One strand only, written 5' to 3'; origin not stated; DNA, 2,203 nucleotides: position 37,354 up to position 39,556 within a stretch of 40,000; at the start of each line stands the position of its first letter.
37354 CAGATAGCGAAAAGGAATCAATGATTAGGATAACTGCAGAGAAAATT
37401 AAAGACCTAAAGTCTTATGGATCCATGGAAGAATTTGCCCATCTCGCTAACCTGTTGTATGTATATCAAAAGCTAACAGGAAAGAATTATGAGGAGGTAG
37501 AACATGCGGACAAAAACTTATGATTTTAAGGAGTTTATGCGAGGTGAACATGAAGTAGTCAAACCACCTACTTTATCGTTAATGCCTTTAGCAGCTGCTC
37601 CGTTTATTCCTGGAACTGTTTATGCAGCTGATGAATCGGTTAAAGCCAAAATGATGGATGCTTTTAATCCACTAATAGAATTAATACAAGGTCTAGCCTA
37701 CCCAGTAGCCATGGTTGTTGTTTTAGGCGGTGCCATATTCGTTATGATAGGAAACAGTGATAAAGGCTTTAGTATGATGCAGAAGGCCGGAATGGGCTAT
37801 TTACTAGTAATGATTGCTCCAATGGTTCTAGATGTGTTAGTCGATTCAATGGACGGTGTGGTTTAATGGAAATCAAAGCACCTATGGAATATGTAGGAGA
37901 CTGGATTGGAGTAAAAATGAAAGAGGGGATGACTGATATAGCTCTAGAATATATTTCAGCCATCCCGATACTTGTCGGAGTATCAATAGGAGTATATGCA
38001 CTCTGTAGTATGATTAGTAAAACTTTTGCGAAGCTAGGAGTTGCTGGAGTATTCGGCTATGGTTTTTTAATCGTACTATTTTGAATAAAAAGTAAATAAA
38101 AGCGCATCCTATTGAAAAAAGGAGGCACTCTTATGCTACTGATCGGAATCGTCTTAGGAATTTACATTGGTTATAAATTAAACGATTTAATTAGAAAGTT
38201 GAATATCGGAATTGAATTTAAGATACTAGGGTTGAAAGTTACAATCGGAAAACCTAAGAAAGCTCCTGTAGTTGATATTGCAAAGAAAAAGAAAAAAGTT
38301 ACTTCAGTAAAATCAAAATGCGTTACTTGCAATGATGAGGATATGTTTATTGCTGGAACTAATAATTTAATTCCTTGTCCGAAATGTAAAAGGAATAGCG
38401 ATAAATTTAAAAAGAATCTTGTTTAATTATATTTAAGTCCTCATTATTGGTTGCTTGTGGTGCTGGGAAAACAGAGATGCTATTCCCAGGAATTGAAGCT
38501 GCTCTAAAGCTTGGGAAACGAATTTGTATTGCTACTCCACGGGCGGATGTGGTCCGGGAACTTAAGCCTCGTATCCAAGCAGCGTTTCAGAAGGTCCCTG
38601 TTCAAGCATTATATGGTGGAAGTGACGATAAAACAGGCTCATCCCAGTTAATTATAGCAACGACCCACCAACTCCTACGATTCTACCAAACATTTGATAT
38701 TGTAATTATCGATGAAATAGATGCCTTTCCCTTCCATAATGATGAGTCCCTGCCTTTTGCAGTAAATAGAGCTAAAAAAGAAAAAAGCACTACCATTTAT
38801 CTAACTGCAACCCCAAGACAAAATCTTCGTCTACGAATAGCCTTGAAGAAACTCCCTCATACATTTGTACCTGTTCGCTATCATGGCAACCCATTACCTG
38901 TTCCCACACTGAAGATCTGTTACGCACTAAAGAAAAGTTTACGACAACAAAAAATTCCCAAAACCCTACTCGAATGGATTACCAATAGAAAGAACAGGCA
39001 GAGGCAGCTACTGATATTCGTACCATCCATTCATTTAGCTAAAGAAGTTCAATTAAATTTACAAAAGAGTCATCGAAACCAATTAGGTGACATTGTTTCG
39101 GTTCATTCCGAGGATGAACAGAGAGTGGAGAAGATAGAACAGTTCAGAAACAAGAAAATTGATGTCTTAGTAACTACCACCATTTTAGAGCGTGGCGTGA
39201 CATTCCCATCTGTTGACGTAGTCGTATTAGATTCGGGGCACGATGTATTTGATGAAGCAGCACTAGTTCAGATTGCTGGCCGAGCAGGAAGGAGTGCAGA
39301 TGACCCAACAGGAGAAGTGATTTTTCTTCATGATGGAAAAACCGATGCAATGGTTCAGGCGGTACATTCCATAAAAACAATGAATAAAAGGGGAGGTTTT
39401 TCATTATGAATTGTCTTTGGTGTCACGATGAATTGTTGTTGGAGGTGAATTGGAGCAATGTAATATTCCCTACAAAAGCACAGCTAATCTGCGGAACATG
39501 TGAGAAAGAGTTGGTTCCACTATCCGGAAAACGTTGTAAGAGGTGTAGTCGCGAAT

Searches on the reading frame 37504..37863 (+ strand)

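Call 76: search_protein_families(library=pfam, proteins=[window:37504-37863:+], max_evalue=0.001)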
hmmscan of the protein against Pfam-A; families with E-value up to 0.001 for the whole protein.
window:37504-37863:+ (120 aa): 1 family
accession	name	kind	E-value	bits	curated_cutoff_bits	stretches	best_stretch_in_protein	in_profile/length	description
PF04956.18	TrbC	-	4.1e-06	27.3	27.9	1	22-106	11-92/98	TrbC/VIRB2 pilin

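Call 96: search_protein_families(library=phrogs, proteins=[window:37504-37863:+], max_evalue=0.001)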
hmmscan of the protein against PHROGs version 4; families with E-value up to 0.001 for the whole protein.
window:37504-37863:+ (120 aa): 3 families
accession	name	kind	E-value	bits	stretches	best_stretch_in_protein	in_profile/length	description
phrog_5422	-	unknown function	2.3e-24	87.5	1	39-114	68-143/148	-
phrog_28964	-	unknown function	1.8e-20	74.6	1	44-116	57-129/132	-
phrog_25515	-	unknown function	9.9e-11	42.8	1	68-114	3-49/54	-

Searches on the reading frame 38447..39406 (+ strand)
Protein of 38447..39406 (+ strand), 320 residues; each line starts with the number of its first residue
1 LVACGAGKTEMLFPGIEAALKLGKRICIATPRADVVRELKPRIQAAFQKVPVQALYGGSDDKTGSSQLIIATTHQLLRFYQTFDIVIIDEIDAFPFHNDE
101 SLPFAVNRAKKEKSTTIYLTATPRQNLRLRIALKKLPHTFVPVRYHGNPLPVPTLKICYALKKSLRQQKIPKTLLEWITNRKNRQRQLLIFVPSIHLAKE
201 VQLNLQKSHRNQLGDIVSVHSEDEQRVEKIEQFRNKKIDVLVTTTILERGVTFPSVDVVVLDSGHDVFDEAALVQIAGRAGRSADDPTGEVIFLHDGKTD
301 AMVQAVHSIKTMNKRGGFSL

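Call 30: search_protein_families(library=pfam, proteins=[window:38447-39406:+], max_evalue=0.01)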
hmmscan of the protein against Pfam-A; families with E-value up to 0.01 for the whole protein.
window:38447-39406:+ (320 aa): 6 families
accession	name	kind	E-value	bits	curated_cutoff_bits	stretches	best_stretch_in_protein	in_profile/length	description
PF00271.37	Helicase_C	-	3.9e-18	66.2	23.5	1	173-283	5-109/110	Helicase conserved C-terminal domain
PF00270.35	DEAD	-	6e-17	62.3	26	2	4-127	23-164/167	DEAD/DEAH box helicase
PF04851.21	ResIII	-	4.2e-10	40.2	22.5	1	2-124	30-163/164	Type III restriction enzyme, res subunit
PF07652.20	Flavi_DEAD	-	0.00012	22.5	21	0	4-123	13-136/148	Flavivirus DEAD domain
PF13307.12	Helicase_C_2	-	0.00031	21.2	25.3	0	182-254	6-81/170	Helicase C-terminal domain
PF22590.2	Cas3-like_C_2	-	0.001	19.8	27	1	186-283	3-104/106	CRISPR-associated nuclease/helicase Cas3, C-terminal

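Call 96: search_protein_families(library=phrogs, proteins=[window:38447-39406:+], max_evalue=0.001)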
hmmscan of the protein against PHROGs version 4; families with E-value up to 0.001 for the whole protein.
window:38447-39406:+ (320 aa): 5 families
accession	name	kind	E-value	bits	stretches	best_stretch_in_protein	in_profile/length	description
phrog_16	-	DNA, RNA and nucleotide metabolism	1.7e-26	93.7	1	2-296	297-597/986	DNA helicase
phrog_6819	-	DNA, RNA and nucleotide metabolism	1.1e-12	48.3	1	34-299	80-358/645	Holliday junction branch migration helicase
phrog_34613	-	unknown function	3.3e-07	29.8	1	225-307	509-588/666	-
phrog_27849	-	unknown function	4.3e-06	26.1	1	224-308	483-567/664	-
phrog_9690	-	DNA, RNA and nucleotide metabolism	4.8e-06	26.8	1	179-289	153-262/306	DNA helicase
